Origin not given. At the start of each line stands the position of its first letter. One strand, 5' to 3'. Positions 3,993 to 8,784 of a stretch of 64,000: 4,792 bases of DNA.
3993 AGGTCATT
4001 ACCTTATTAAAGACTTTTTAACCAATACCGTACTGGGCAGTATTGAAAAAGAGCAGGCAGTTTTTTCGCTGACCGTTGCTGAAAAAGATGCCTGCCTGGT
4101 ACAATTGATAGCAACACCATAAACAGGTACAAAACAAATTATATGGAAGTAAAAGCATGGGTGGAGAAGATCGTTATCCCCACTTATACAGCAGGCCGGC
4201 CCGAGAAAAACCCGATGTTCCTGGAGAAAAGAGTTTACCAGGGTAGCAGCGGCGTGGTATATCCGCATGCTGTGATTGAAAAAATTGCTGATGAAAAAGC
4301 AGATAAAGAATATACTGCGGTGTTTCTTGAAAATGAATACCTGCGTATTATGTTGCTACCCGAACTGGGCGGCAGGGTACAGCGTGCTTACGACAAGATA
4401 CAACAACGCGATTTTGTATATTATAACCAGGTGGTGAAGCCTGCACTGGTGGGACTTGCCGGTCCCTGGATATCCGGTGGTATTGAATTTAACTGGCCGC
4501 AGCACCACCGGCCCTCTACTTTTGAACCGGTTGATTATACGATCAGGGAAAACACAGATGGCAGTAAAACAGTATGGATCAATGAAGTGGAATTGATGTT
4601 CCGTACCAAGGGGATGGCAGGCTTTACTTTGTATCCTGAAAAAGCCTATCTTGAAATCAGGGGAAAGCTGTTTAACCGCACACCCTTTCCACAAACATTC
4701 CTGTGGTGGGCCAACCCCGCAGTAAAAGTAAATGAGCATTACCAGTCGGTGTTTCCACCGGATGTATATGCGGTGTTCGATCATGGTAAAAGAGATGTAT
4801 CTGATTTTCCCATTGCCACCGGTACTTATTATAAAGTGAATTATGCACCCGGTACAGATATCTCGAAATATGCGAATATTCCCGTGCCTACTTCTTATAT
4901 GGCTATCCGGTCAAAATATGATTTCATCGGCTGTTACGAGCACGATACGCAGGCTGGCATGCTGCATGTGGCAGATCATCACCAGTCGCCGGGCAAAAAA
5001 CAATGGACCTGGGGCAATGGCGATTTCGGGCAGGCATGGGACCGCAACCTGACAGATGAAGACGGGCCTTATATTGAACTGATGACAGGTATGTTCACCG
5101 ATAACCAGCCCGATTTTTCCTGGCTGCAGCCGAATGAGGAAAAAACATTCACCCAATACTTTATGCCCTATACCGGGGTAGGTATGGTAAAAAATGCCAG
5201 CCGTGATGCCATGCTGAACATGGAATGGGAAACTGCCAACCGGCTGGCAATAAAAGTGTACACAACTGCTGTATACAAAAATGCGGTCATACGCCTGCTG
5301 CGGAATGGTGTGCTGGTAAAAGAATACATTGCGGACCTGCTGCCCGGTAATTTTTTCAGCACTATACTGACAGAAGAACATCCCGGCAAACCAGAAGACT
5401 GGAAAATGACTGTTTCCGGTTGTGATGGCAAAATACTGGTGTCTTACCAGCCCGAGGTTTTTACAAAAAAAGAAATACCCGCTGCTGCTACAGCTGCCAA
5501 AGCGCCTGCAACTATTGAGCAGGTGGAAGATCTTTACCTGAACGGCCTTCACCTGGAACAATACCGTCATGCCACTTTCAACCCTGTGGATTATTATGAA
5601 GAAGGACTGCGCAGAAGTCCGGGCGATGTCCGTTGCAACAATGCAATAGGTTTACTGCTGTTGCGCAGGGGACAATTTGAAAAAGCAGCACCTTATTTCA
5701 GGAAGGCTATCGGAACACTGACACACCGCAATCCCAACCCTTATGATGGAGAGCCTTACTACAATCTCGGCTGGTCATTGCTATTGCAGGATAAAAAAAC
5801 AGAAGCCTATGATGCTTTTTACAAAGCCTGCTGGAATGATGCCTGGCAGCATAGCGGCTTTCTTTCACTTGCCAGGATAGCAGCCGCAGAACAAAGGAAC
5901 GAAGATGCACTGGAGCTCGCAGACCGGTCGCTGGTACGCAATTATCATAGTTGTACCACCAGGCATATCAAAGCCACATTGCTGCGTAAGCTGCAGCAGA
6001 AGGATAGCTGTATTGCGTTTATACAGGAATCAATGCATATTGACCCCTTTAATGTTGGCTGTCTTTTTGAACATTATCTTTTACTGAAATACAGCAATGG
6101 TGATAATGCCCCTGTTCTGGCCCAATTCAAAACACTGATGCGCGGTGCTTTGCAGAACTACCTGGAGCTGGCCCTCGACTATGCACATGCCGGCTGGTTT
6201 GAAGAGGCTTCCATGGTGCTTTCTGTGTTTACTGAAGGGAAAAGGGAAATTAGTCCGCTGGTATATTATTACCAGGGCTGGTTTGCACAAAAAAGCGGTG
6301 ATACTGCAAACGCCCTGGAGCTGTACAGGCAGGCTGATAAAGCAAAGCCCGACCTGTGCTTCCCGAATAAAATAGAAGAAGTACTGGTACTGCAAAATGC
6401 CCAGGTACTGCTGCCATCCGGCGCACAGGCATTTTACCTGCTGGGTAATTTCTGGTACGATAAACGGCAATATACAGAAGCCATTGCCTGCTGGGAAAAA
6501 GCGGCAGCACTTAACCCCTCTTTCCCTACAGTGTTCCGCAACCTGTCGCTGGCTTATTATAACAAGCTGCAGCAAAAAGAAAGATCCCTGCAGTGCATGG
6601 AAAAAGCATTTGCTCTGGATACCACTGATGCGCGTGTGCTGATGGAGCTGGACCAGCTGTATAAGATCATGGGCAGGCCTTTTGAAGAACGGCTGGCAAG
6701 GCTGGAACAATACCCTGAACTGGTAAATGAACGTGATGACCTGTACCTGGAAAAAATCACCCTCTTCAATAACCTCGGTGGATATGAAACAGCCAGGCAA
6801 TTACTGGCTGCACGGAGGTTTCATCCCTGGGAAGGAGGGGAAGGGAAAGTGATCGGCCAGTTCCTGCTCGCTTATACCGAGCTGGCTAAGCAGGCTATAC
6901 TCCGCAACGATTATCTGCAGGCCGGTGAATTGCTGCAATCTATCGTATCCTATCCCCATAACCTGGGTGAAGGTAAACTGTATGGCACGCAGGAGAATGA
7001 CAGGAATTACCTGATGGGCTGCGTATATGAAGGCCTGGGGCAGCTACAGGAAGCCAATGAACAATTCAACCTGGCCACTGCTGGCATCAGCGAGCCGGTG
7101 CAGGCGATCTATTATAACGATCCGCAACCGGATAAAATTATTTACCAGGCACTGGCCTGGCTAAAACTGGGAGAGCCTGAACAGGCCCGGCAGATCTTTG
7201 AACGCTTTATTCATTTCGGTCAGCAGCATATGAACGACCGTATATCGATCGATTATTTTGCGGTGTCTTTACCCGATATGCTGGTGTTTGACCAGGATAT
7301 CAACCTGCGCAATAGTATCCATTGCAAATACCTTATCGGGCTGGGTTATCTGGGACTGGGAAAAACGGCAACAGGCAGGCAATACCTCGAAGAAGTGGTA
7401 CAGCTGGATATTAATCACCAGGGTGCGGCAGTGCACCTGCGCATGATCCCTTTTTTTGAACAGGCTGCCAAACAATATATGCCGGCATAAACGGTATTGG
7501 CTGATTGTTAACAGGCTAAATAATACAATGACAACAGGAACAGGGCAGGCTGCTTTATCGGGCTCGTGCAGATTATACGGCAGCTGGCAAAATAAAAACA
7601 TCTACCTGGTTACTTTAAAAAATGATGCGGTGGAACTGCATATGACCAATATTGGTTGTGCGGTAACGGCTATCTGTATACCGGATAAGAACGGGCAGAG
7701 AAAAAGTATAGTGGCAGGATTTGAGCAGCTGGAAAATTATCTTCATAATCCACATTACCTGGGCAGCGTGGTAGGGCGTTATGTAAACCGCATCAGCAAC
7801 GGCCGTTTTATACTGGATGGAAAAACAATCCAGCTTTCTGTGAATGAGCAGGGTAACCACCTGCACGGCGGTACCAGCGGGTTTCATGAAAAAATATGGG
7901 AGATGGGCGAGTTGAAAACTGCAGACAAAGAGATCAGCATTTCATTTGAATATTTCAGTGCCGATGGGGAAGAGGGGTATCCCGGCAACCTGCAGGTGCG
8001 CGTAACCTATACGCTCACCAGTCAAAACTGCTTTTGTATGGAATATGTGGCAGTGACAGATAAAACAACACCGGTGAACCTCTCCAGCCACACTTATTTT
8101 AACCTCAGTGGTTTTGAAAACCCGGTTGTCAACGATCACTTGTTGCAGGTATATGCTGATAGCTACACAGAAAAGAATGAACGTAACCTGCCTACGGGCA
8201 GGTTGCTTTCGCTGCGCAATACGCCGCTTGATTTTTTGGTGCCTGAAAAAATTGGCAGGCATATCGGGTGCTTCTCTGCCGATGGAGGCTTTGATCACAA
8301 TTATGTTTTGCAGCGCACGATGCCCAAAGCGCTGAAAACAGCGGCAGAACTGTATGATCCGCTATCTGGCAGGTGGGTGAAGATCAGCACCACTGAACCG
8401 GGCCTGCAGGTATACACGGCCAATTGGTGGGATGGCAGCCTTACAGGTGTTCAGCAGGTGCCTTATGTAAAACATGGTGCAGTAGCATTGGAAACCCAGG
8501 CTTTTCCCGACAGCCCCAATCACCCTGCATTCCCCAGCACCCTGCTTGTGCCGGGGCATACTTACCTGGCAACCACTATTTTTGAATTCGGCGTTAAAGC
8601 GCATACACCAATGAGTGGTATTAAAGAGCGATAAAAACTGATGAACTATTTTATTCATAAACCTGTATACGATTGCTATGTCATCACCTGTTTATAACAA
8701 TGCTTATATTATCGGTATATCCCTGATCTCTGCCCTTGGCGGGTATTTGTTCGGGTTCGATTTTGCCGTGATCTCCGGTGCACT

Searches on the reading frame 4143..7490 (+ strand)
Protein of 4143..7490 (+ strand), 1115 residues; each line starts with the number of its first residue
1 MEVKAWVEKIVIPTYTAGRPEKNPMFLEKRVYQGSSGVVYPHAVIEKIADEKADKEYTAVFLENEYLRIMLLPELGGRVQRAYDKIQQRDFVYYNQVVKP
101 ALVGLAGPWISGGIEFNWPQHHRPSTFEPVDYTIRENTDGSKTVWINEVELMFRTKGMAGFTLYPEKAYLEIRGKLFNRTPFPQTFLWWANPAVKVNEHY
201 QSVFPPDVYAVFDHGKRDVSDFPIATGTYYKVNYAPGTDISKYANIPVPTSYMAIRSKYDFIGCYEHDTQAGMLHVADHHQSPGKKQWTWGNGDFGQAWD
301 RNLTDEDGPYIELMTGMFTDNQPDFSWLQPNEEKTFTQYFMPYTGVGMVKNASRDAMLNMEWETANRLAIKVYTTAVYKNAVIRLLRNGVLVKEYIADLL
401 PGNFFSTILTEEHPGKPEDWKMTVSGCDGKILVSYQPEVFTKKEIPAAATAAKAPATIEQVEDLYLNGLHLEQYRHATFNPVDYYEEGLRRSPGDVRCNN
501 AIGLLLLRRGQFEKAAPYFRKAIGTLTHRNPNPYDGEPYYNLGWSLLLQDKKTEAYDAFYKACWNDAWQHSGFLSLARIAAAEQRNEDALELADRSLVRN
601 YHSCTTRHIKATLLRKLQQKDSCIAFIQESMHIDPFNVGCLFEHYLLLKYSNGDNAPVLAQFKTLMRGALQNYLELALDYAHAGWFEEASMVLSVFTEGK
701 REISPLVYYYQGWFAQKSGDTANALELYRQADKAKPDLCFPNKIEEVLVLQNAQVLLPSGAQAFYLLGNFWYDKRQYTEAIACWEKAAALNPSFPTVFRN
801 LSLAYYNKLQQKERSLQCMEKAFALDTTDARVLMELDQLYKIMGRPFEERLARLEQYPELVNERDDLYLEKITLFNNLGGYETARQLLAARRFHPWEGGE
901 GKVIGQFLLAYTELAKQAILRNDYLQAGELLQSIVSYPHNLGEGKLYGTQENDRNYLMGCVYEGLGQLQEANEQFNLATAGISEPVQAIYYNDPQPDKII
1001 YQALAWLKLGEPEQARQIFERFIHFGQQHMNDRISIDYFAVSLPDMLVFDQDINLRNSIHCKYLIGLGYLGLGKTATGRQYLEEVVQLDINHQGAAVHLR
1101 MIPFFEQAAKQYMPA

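Call 64: search_protein_families(library=pfam, proteins=[window:4143-7490:+], max_evalue=0.00001)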
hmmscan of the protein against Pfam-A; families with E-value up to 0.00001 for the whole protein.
window:4143-7490:+ (1115 aa): 11 families
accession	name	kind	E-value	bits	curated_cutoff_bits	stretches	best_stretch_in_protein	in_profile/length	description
PF17128.10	DUF5107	-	3.2e-56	191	24.4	1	39-342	6-309/310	Domain of unknown function (DUF5107)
PF07719.23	TPR_2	-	2.5e-22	77.5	27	0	761-793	1-33/34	Tetratricopeptide repeat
PF13181.12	TPR_8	-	1e-18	66.3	25.7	0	497-523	2-28/34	Tetratricopeptide repeat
PF00515.34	TPR_1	-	1.6e-14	53.4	27.8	1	761-794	1-34/34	Tetratricopeptide repeat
PF13432.12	TPR_16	-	3.5e-11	43.8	32.7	0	484-523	19-58/65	Tetratricopeptide repeat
PF13414.12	TPR_11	-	4.1e-09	36.4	26.8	1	772-807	5-40/42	TPR repeat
PF13424.12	TPR_12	-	2.3e-08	34.5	30.1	0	500-562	7-71/77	Tetratricopeptide repeat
PF23300.3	HEAT_Nup120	-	2.4e-07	31.2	29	0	503-527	33-57/170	Nucleoporin Nup120, HEAT repeats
PF13174.12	TPR_6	-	2.9e-07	31.1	26.3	0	1001-1023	5-27/33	Tetratricopeptide repeat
PF13176.12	TPR_7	-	3.6e-06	27.1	27.9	0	501-532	4-34/36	Tetratricopeptide repeat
PF13428.12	TPR_14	-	6.8e-06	26.7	23.5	0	501-523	6-28/44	Tetratricopeptide repeat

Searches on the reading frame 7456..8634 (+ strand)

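Call 64: search_protein_families(library=pfam, proteins=[window:7456-8634:+], max_evalue=0.00001)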
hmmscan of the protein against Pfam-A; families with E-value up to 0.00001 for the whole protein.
window:7456-8634:+ (392 aa): 1 family
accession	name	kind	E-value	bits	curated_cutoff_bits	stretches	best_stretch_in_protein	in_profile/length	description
PF01263.26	Aldose_epim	-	1e-84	284.9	27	1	51-376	2-298/299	Aldose 1-epimerase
